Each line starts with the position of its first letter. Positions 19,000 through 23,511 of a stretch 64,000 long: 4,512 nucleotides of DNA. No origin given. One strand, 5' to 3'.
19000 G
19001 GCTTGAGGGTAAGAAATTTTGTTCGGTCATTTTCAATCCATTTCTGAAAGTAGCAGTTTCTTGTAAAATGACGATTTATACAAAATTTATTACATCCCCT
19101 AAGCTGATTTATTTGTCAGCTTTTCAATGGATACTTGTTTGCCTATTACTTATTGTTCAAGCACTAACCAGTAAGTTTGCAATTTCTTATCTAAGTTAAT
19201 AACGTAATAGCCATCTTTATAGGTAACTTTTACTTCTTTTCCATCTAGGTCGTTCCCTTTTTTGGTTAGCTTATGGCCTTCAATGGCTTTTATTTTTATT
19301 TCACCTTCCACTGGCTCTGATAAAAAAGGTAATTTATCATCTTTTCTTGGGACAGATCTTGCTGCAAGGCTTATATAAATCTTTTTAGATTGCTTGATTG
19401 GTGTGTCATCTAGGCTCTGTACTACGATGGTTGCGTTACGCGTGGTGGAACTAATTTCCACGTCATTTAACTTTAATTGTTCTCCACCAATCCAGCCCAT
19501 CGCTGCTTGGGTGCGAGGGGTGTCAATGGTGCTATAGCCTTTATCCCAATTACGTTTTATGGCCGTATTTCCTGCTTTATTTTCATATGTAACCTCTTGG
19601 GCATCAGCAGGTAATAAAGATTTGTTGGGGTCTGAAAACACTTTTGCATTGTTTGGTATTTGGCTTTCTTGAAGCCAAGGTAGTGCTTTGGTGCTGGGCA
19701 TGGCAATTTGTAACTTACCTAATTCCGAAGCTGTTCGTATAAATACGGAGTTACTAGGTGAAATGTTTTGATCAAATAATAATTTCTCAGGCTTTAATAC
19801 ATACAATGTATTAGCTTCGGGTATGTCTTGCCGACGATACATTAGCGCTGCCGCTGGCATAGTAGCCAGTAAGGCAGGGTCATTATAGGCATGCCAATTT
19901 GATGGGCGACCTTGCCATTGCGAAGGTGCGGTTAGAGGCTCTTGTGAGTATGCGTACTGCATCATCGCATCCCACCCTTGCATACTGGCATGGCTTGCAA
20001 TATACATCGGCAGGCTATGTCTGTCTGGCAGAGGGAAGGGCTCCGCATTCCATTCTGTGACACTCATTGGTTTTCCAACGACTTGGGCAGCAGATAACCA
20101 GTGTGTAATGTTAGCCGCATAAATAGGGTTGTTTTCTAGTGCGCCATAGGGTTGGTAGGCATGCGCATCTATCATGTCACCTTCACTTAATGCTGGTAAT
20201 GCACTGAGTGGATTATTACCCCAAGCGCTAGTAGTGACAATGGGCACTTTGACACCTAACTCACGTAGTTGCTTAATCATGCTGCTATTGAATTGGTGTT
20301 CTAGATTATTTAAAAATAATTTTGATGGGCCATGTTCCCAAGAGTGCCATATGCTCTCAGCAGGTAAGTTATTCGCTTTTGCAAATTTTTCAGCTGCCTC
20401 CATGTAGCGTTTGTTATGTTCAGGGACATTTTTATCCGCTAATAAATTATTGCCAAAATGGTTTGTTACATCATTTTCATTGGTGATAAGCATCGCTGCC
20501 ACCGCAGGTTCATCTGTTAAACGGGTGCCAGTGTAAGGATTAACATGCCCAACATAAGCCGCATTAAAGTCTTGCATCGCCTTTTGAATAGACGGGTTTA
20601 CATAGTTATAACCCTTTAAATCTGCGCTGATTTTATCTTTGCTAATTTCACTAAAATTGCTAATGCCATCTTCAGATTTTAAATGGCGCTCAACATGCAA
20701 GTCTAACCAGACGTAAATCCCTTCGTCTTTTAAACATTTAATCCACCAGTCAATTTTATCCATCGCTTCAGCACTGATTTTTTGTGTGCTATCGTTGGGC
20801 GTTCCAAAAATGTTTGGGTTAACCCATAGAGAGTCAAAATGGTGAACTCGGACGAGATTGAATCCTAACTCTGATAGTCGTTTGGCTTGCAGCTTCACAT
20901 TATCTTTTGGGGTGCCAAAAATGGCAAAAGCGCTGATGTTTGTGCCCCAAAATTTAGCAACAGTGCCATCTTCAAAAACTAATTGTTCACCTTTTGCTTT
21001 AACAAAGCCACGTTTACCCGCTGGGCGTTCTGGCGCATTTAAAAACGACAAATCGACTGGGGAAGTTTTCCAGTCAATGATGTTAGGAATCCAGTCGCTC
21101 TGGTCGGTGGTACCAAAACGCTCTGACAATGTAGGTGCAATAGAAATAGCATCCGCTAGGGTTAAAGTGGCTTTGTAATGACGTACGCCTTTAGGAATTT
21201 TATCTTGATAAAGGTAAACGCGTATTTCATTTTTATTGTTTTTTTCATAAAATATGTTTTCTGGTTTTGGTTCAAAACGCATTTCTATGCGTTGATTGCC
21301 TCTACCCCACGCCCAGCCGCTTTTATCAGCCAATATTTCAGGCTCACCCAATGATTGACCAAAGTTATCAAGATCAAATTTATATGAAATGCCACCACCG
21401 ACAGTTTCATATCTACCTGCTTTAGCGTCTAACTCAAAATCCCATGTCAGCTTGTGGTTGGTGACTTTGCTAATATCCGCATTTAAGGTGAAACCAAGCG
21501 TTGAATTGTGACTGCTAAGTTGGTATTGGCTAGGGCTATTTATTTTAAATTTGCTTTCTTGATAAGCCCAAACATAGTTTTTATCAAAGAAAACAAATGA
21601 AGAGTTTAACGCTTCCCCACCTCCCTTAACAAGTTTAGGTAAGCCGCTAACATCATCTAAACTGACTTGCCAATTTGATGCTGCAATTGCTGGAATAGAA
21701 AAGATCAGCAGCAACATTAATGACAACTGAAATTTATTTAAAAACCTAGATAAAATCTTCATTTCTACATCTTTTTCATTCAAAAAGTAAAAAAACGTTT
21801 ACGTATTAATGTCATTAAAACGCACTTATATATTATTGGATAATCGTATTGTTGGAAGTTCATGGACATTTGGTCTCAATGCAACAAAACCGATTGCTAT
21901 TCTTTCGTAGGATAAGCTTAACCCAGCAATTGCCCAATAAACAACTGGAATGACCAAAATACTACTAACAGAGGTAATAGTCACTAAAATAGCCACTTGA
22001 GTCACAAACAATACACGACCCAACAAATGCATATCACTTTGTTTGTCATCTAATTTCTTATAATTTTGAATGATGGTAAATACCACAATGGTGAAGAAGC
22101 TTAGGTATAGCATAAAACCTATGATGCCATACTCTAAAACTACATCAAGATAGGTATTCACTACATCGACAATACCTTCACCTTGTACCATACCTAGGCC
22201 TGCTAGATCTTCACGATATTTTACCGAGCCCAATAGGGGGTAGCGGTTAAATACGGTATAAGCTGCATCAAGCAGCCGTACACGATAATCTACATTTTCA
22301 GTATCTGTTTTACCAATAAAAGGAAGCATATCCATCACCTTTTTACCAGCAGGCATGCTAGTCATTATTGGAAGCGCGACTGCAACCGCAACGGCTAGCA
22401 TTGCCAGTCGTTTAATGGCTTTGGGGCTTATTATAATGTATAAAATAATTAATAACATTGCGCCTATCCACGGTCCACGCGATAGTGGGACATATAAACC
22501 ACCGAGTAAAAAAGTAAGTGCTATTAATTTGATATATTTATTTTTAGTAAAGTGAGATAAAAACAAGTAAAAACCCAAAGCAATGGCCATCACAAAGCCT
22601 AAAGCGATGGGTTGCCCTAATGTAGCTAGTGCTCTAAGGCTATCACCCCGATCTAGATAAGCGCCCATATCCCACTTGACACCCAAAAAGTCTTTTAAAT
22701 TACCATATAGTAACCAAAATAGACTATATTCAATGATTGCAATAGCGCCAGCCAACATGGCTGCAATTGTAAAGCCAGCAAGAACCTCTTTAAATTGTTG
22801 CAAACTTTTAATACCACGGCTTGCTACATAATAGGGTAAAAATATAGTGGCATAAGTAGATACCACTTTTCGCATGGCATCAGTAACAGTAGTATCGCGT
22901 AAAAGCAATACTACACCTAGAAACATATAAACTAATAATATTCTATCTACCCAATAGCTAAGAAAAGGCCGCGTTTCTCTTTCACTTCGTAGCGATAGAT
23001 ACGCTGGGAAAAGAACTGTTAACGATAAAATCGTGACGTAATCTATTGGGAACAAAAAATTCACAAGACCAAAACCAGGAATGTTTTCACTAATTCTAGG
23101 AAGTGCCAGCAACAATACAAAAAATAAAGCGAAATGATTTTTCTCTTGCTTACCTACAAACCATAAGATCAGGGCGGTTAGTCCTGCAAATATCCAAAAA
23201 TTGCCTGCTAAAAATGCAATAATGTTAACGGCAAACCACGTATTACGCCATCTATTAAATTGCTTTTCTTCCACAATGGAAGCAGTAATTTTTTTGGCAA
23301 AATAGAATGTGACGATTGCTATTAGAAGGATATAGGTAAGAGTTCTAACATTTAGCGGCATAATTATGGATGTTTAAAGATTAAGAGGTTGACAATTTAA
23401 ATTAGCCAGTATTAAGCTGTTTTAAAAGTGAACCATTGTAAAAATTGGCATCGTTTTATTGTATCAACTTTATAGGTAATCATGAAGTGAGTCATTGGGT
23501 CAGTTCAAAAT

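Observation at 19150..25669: AT-rich three-gene module of an FHA-tailed Wzy/ligase-like protein, its paralog and a secreted clan GH-A glycosidase, with no other polysaccharide machinery nearby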

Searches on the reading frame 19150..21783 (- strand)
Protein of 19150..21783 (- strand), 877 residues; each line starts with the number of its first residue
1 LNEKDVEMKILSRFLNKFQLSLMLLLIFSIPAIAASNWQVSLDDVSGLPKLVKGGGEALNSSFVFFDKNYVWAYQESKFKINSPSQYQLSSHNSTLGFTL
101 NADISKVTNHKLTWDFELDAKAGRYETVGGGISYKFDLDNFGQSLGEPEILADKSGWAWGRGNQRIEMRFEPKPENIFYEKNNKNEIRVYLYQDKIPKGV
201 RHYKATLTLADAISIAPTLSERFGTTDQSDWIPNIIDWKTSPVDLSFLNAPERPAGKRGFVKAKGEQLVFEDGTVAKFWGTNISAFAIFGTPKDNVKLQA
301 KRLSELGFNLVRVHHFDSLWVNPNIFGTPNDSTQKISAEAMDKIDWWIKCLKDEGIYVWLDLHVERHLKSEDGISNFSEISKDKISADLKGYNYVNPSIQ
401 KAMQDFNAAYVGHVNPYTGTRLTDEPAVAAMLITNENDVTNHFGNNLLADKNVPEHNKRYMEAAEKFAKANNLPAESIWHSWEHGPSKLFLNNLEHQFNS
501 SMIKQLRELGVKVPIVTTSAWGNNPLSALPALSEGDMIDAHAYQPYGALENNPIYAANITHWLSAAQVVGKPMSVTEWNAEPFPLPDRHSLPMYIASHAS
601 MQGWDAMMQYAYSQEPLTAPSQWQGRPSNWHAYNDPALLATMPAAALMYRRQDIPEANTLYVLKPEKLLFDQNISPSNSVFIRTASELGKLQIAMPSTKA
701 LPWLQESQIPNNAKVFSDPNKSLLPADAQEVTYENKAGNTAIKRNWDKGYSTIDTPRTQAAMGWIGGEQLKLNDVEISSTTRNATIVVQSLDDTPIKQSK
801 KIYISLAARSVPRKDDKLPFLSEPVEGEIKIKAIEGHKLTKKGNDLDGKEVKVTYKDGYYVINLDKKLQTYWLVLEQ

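Call 3: search_protein_families(library=pfam, proteins=[window:19150-21783:-], max_evalue=1)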
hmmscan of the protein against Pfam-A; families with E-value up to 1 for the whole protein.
window:19150-21783:- (877 aa): 2 families
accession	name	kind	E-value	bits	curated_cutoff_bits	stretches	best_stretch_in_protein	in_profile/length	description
PF00150.24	Cellulase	-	3.2e-10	40.4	23.5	2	282-376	14-97/272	Cellulase (glycosyl hydrolase family 5)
PF08373.16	RAP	-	0.11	12.9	24.2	0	293-317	17-41/58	RAP domain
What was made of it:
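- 19150..21783 (-): 877-aa (870 from the ATG at 21762) secreted GH5 / clan GH-A glycosidase: signal peptide, N-terminal β-sandwich (~aa 38-215), (β/α)8 barrel (~aa 255-660), C-terminal β-domain (~aa 660-877). Pfam GH5 40.4 bits against GA 23.5 (call 3).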

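Call 4: search_protein_families(library=ncbifam, proteins=[window:19150-21783:-], max_evalue=1)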
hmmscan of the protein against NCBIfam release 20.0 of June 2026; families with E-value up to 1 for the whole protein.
window:19150-21783:- (877 aa): 1 family
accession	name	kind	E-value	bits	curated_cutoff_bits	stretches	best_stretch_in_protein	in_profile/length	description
NF009594.0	PRK13036.1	equivalog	0.11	12.4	369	1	831-871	170-209/227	superantigen-like protein SSL11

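Call 17: search_solved_structures(query=window:19150-21783:-, max_evalue=1, show_alignments=2)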
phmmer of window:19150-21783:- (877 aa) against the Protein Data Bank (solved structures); distinct sequences matched with E-value up to 1: 2.
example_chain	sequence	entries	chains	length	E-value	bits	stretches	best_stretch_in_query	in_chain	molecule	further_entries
8gf3_A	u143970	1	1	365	0.022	16.1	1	389-448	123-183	GH5 Mannanase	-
8zeh_H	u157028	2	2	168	0.83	10.9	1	687-781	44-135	Fucoxanthin chl a/c light-harvesting protein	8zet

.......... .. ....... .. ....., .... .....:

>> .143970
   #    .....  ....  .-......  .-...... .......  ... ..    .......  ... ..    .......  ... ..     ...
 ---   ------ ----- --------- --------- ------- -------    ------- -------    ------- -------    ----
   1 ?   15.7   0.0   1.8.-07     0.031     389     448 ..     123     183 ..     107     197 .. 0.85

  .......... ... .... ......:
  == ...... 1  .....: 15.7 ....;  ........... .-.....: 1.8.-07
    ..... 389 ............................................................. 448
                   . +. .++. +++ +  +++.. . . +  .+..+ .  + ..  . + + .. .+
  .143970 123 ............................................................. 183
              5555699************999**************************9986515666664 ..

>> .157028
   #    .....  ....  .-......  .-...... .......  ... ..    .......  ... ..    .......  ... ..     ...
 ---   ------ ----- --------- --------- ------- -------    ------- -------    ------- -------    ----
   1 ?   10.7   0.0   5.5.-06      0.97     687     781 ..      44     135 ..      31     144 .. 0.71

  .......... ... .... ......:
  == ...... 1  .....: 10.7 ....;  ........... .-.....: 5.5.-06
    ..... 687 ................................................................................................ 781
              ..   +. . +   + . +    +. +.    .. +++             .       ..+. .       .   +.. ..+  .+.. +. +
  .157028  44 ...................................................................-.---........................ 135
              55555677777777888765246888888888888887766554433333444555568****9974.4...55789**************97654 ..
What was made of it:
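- On GH5 / clan GH-A: The NE aligns with the ANE of GH5 mannanase 8gf3 (call 17).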

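Call 25: find_homologous_proteins(query=window:19150-21783:-)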
Query window:19150-21783:- (877 aa): 1361 proteins with E <= 0.001 among 8000 candidates; the best 120 are listed.
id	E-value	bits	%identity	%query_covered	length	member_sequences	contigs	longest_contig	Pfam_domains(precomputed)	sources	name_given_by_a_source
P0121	0.0e+0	2011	100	99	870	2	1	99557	PF00150.25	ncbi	ncbi:MAG: cellulase family glycosylhydrolase [Methylophilaceae bacterium]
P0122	0.0e+0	1536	76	99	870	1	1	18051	PF00150.25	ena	-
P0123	0.0e+0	1531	75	99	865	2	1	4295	PF00150.25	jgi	jgi:hypothetical protein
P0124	0.0e+0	1529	74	99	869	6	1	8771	PF00150.25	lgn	-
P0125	0.0e+0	1527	75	99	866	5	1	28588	PF00150.25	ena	-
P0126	0.0e+0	1507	75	97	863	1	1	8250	PF00150.25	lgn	-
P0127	0.0e+0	1486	74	99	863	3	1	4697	PF00150.25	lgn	-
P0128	0.0e+0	1474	74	98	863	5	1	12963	PF00150.25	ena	-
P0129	0.0e+0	1435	71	99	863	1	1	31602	PF00150.25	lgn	-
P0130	0.0e+0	1386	68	99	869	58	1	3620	PF00150.25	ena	-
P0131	0.0e+0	1337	65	99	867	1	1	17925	PF00150.25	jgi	-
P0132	0.0e+0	1321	65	99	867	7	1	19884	PF00150.25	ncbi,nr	ncbi:MAG: cellulase family glycosylhydrolase [Methylotenera sp.]|nr:cellulase family glycosylhydrola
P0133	0.0e+0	1320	65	99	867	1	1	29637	PF00150.25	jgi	-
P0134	0.0e+0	1319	66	98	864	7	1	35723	PF00150.25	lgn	-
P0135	0.0e+0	1298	64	99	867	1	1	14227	PF00150.25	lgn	-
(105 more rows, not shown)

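Call 49: predict_structure(alignment_id=A3)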
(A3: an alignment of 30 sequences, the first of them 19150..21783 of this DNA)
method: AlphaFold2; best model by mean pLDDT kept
length: 877 residues; sequences in the alignment: 30
mean_pLDDT: 87.2   pTM: 0.86
mean pLDDT of the five models: 87.2, 84.2, 81.7, 80.7, 76.4
residues with pLDDT >= 90: 512; 70-90: 268; 50-70: 85; < 50: 12
segments of 3 or more residues with pLDDT < 50: 28-35
pLDDT, mean of each block of 10 residues (from residue 1): 59 66 54 58 92 91 92 91 90 94 96 97 90 93 92 97 95 96 92 95 97 88 78 80 78 92 93 93 83 89 90 74 74 86 94 95 76 92 87 91 91 95 93 76 81 92 95 88 87 92 91 78 76 85 77 89 92 82 73 93 88 59 57 79 91 91 94 90 95 94 93 95 91 77 90 96 94 96 95 95 94 76 94 97 84 96 93 94
secondary structure, 60 per line:
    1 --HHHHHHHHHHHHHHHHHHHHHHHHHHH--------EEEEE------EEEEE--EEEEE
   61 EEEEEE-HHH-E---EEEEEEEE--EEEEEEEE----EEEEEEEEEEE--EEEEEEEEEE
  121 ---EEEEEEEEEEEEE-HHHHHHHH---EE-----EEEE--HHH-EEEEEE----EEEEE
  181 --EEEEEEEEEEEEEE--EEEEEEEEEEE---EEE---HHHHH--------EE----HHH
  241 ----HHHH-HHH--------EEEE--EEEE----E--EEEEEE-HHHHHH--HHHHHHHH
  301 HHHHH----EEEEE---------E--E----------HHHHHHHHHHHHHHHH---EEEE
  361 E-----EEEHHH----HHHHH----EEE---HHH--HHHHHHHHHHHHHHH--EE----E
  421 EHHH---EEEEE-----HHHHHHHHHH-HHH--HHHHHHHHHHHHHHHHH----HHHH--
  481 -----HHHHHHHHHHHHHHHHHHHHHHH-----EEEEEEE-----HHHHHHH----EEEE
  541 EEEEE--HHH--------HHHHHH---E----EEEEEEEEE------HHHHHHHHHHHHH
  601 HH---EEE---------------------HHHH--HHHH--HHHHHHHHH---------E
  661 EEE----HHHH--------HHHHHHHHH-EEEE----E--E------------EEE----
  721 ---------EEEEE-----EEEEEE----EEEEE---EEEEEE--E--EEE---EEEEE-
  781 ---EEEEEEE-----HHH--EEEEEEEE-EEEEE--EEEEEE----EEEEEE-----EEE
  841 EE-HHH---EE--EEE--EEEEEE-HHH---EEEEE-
elements in order (helices of 4 or more, strands of 3 or more residues): H3-29 E38-42 E49-53 E56-66 E76-83 E86-93 E98-108 E111-120 E124-136 H138-145 E156-159 E166-171 E176-180 E183-196 E199-209 E213-215 H219-223 H245-248 E261-264 E267-270 E278-283 H285-290 H293-305 E310-314 H338-353 E357-361 E367-369 H377-381 E386-388 H397-411 E428-432 H438-447 H454-470 H475-478 H486-508 E514-520 H526-532 E537-545 H559-564 E573-581 H588-602 E606-608 H630-633 H636-639 H642-650 E660-663 H668-671 H680-688 E690-693 E714-716 E730-734 E740-745 E750-754 E758-763 E769-771 E775-779 E784-790 E801-808 E810-814 E817-822 E827-832 E838-842 E854-856 E859-864 E872-876
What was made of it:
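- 19150..21783 (-): AF2 pLDDT 87, pTM 0.86 (call 49).
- On GH5 / clan GH-A: AF2 pLDDT 87 (call 49).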

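Call 57: fold_search(model_id=the predicted structure, library=pdb)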
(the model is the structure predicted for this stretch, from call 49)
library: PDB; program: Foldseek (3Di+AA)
matches with E <= 10: 1443; with E <= 0.001: 325
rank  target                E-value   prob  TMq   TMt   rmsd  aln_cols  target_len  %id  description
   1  8gf3                  2.2e-11  1.00  0.29  0.66   6.5       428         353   13  Crystallographic structure from BlMan5_7 (released 2024-04-17)
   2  4qp0                  1.5e-10  1.00  0.28  0.63   6.4       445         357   16  Crystal Structure Analysis of the Endo-1,4-beta-mannanase from Rhizomucor miehei (released 2014-11-05)
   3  6tn6                  2.7e-10  1.00  0.28  0.49   8.8       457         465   14  X-ray structure of the endo-beta-1,4-mannanase from Thermotoga petrophila (released 2020-04-29)
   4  8faa_A                4.2e-10  1.00  0.32  0.49  11.6       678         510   10  Crystal structure of Xanthomonas campestris GH35 beta-galactosidase (released 2023-11-29)
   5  9m20                  5.3e-10  1.00  0.22  0.48  12.7       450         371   11  GmMAN19-1 from Glycine max (released 2026-02-04)
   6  1qnp                  6.3e-10  1.00  0.27  0.63   6.1       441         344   15  The 3-D structure of a Trichoderma reesei b-mannanase from glycoside hydrolase family 5 (released 2000-10-19)
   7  7q20_A                7.1e-10  1.00  0.29  0.30  25.1      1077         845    9  Ruminococcus gnavus ATC29149 endo-beta-1,4-galactosidase (RgGH98) in complex with blood group A trisaccharide (released 2022-02-02)
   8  3ziz                  7.5e-10  1.00  0.28  0.64   5.7       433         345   15  Crystal structure of Podospora anserina GH5 beta-(1,4)-mannanase (released 2013-04-17)
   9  5a55                  7.9e-10  1.00  0.21  0.18  22.8       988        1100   10  The native structure of GH101 from Streptococcus pneumoniae TIGR4 (released 2015-09-02)
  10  9gpa                  1.0e-09  1.00  0.27  0.39  27.3       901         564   10  ManDH5- a beta-D-Mannanase of GH5 family from Dictyoglomus thermophilium (released 2025-09-17)
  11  3pzn                  1.5e-09  1.00  0.27  0.57   7.4       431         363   16  Structure of the hyperthermostable endo-1,4-beta-D-mannanase from Thermotoga petrophila RKU-1 with citrate and glycerol (released 2011-12-28)
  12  1rh9                  1.9e-09  1.00  0.30  0.64   5.9       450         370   12  Family GH5 endo-beta-mannanase from Lycopersicon esculentum (tomato) (released 2005-04-19)
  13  3wh9_A                2.0e-09  1.00  0.25  0.57   5.8       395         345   15  The ligand-free structure of ManBK from Aspergillus niger BK01 (released 2014-10-08)
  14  1uuq                  2.0e-09  1.00  0.25  0.48  12.0       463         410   12  Exo-mannosidase from Cellvibrio mixtus (released 2004-04-16)
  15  3ecq_B                2.2e-09  1.00  0.22  0.16  22.1      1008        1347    9  Endo-alpha-N-acetylgalactosaminidase from Streptococcus pneumoniae: SeMet structure (released 2008-09-09)
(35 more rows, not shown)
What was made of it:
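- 19150..21783 (-): Foldseek top hits are GH5 mannanases and glucanases at 13-17% identity (call 57).
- On GH5 / clan GH-A: Most top Foldseek hits are GH5 mannanases or glucanases, probability 1.00, TM on target ~0.6 (call 57).
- Closest known: EPS-pathway glycosidases and lyases. Different: It has extra N- and C-terminal β-domains (calls 49, 57).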

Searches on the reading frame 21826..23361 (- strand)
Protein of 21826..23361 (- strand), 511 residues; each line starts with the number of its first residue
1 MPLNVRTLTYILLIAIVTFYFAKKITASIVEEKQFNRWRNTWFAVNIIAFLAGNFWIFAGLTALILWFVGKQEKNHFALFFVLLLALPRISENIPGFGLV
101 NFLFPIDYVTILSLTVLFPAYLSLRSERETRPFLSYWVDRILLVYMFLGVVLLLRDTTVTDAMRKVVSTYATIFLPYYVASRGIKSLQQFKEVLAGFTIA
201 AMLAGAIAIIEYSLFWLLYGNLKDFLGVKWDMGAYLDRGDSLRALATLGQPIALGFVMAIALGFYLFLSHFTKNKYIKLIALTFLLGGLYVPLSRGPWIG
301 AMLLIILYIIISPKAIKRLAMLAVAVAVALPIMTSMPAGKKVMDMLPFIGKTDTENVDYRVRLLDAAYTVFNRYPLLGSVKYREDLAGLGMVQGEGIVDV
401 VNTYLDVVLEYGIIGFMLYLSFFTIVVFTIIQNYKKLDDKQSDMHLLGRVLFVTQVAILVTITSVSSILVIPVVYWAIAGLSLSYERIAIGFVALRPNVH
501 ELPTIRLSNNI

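Call 3: search_protein_families(library=pfam, proteins=[window:21826-23361:-], max_evalue=1)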
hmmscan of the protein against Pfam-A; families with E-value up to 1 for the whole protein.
window:21826-23361:- (511 aa): 1 family
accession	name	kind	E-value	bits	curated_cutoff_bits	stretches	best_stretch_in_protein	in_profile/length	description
PF04932.20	Wzy_C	-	3.6e-13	50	31.7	1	281-420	2-149/149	O-Antigen ligase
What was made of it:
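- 21826..23361 (-): 511-aa untailed Wzy_C paralog; ortholog of the single Wzy_C gene of Pea-type loci. Pfam Wzy_C 50.0 bits (call 3).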

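Call 4: search_protein_families(library=ncbifam, proteins=[window:21826-23361:-], max_evalue=1)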
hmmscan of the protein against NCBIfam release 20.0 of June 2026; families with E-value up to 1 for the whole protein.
window:21826-23361:- (511 aa): 1 family
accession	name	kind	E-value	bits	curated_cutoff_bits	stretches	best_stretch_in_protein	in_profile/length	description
TIGR04081.4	TIGR04081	equivalog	0.032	14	30.5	1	191-206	7-22/27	SbtA family thio(seleno)oxazole RiPP natural product precursor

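Call 18: search_solved_structures(query=window:21826-23361:-, max_evalue=1, show_alignments=1)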
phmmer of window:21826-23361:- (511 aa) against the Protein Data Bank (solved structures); distinct sequences matched with E-value up to 1: 0.
